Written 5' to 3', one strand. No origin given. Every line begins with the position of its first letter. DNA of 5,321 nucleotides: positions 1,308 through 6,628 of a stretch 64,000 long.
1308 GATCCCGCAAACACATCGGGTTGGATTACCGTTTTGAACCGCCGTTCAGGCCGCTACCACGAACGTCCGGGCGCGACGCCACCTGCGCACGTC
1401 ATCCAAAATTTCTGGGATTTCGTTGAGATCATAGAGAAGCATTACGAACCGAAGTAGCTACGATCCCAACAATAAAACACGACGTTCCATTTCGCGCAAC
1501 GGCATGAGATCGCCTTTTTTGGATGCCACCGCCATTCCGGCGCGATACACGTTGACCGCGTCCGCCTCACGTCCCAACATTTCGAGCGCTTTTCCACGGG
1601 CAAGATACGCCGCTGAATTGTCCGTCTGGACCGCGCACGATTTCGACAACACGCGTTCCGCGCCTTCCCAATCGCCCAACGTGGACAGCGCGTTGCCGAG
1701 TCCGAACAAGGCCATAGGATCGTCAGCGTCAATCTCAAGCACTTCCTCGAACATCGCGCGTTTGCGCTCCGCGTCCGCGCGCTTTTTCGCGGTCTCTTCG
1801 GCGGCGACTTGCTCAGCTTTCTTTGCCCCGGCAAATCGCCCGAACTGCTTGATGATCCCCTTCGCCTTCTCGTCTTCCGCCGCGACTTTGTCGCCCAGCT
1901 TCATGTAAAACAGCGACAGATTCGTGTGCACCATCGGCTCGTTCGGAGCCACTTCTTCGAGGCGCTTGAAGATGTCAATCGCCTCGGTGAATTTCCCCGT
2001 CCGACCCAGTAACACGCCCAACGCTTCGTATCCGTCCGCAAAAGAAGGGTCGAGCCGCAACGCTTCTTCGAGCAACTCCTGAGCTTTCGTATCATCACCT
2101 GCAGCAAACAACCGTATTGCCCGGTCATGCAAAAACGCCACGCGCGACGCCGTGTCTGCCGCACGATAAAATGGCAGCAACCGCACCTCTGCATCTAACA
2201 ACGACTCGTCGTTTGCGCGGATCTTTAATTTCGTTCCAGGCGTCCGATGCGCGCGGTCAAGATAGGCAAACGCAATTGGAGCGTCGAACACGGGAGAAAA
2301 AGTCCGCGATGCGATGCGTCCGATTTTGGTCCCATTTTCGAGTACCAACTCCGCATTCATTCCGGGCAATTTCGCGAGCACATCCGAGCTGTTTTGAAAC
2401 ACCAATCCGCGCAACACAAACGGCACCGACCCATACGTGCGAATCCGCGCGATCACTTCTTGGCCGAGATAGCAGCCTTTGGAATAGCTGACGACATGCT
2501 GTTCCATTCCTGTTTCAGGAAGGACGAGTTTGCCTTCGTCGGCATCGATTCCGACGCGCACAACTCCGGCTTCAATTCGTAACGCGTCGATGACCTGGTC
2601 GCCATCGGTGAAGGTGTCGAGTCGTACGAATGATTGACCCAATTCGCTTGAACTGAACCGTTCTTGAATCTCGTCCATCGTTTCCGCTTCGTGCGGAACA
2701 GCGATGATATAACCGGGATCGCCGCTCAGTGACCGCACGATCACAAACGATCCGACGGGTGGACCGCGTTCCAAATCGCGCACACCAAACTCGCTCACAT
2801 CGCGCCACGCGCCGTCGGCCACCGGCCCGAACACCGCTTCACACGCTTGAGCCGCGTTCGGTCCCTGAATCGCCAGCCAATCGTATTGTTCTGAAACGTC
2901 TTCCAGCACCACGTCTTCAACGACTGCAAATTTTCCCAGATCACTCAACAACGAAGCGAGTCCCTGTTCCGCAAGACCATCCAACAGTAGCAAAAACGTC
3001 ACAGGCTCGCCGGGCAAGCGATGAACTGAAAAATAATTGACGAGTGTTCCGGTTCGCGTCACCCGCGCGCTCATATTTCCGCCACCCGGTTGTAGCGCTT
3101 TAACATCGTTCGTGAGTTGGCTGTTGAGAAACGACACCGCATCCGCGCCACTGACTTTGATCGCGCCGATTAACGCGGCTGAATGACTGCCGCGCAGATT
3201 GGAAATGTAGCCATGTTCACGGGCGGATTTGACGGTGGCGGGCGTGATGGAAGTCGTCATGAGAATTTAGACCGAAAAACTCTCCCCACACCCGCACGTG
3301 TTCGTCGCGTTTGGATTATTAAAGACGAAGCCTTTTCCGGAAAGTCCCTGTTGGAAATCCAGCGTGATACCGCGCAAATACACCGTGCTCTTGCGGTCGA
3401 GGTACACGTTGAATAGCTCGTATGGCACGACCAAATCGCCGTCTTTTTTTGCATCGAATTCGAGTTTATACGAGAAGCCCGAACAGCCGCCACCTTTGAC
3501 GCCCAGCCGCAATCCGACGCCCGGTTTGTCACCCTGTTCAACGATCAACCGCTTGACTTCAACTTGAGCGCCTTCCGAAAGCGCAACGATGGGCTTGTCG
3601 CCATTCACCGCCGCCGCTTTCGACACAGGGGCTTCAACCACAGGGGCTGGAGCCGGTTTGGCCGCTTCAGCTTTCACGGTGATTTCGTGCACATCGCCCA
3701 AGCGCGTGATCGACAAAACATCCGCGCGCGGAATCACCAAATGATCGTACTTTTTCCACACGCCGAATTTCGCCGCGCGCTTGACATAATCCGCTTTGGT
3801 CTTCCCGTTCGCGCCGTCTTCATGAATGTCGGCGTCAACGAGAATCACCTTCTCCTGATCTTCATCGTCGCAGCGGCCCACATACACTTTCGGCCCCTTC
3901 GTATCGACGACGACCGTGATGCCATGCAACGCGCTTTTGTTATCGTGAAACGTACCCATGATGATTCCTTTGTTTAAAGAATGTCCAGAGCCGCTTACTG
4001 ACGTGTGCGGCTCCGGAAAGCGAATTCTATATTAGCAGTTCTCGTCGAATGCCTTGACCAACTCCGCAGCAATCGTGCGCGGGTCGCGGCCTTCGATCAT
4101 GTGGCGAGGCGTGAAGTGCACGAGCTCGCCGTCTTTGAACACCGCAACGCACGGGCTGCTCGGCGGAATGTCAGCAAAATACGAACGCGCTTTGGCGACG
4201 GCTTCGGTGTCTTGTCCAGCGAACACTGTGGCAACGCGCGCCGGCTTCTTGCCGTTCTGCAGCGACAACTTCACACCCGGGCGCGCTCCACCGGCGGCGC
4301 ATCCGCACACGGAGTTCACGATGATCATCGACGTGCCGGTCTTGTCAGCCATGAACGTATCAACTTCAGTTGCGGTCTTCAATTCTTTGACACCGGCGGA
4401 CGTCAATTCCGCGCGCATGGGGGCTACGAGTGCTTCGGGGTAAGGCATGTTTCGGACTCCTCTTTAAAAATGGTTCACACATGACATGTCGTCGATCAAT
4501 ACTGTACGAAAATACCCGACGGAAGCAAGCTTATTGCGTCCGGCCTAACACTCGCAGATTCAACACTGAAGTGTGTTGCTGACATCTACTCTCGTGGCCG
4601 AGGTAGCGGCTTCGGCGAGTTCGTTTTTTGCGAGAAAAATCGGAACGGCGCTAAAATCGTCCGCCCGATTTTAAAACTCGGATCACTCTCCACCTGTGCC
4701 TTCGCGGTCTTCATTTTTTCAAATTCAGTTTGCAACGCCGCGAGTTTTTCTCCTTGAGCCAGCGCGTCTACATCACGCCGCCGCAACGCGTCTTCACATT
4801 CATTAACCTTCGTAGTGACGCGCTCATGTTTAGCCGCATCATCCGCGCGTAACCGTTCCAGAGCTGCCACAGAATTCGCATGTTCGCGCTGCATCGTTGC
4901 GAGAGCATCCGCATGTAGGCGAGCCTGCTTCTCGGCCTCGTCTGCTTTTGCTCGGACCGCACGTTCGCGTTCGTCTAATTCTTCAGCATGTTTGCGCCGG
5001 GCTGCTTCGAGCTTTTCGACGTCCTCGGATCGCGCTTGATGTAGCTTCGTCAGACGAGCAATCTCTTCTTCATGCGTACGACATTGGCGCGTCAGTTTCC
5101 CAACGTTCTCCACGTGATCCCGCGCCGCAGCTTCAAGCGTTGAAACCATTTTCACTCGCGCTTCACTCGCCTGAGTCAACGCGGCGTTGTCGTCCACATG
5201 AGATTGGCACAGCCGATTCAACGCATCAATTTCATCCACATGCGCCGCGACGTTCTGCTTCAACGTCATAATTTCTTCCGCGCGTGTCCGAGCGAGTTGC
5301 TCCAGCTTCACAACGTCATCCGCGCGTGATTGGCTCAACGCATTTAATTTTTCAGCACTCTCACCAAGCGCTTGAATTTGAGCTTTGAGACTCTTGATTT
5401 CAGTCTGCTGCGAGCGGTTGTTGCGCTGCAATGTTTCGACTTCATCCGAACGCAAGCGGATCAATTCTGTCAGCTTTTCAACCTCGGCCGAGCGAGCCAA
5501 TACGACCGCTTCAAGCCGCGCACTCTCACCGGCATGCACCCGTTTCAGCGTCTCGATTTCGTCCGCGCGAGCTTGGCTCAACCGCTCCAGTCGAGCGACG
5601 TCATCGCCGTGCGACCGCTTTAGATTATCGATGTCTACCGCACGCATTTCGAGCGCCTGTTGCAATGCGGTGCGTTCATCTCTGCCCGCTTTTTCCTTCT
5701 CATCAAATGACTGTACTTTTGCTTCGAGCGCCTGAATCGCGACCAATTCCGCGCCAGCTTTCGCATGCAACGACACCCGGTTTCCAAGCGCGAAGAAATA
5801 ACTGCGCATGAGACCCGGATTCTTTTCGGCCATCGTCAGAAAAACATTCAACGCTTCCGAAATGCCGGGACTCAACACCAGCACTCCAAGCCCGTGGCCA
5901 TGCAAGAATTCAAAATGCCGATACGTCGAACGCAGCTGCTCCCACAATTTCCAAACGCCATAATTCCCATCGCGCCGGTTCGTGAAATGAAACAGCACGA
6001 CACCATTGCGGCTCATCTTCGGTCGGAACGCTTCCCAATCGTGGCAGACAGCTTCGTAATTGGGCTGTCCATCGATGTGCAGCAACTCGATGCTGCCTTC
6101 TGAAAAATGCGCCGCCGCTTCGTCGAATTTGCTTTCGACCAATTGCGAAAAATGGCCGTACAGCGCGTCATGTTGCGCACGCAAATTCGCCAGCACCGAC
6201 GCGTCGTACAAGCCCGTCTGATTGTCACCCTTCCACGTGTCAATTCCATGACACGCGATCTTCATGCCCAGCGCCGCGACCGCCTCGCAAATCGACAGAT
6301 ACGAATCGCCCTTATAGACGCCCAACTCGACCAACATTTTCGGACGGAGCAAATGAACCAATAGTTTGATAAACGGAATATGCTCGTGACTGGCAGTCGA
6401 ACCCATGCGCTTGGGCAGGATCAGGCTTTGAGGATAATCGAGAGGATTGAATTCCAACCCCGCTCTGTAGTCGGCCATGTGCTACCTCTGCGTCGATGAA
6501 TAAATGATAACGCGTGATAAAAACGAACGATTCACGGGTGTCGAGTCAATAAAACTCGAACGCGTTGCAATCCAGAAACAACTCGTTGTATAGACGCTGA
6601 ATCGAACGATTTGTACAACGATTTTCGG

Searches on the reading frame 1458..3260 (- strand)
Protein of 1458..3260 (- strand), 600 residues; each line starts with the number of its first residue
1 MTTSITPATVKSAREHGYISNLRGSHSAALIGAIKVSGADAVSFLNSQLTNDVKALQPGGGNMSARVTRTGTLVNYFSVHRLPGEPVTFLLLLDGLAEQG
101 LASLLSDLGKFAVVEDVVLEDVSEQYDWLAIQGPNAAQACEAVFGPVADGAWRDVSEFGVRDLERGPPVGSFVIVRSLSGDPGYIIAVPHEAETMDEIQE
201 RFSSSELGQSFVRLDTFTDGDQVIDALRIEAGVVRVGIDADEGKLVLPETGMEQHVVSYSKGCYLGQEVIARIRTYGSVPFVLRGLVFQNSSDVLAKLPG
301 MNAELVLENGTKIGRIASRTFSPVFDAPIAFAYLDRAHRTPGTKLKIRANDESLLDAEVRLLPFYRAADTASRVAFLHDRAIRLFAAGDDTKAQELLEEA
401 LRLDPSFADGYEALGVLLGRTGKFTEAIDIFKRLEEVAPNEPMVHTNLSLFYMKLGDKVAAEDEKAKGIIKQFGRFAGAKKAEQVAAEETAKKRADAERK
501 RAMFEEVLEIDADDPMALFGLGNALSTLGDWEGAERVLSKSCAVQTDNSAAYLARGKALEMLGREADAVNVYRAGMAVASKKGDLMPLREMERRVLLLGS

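Call 90: search_protein_families(library=pfam, proteins=[window:1458-3260:-], max_evalue=0.00001)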
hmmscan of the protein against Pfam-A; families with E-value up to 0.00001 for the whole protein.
window:1458-3260:- (600 aa): 13 families
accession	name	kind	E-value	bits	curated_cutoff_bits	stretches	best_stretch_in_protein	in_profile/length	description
PF07719.23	TPR_2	-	4.4e-18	64.3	27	0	376-406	3-33/34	Tetratricopeptide repeat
PF13414.12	TPR_11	-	1.9e-16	59.9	26.8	0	384-422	4-42/42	TPR repeat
PF01571.26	GCV_T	-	2.1e-16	60.4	25.6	1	31-243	48-244/255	Aminomethyltransferase folate-binding domain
PF13431.12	TPR_17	-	1.1e-15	56.9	24.4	0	396-428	1-33/34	Tetratricopeptide repeat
PF13428.12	TPR_14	-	5.9e-15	54.7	23.5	0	376-416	3-43/44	Tetratricopeptide repeat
PF14559.12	TPR_19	-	7.4e-14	52.3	25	1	384-445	1-62/68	Tetratricopeptide repeat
PF13432.12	TPR_16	-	1.7e-13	51.2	32.7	1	379-441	2-64/65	Tetratricopeptide repeat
PF08669.17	GCV_T_C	-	9.3e-12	45.1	25.9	1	298-365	14-79/80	Glycine cleavage T-protein C-terminal barrel domain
PF13424.12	TPR_12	-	8.1e-10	39.2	30.1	0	503-545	32-75/77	Tetratricopeptide repeat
PF13181.12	TPR_8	-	2e-09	37.3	25.7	0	409-440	2-33/34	Tetratricopeptide repeat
PF00515.34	TPR_1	-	4.9e-09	36.1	27.8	0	408-440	1-33/34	Tetratricopeptide repeat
PF13176.12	TPR_7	-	1.6e-07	31.2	27.9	0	517-538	1-22/36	Tetratricopeptide repeat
PF07721.20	TPR_4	-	8.4e-07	29.5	27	0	515-538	1-24/26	Tetratricopeptide repeat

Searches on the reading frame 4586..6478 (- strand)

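Call 90: search_protein_families(library=pfam, proteins=[window:4586-6478:-], max_evalue=0.00001)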
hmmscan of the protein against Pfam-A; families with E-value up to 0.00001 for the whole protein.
window:4586-6478:- (630 aa): 1 family
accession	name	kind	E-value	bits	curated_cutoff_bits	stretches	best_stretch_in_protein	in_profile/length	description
PF13578.12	Methyltransf_24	-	3.7e-19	70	26.3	1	50-164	1-103/105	Methyltransferase domain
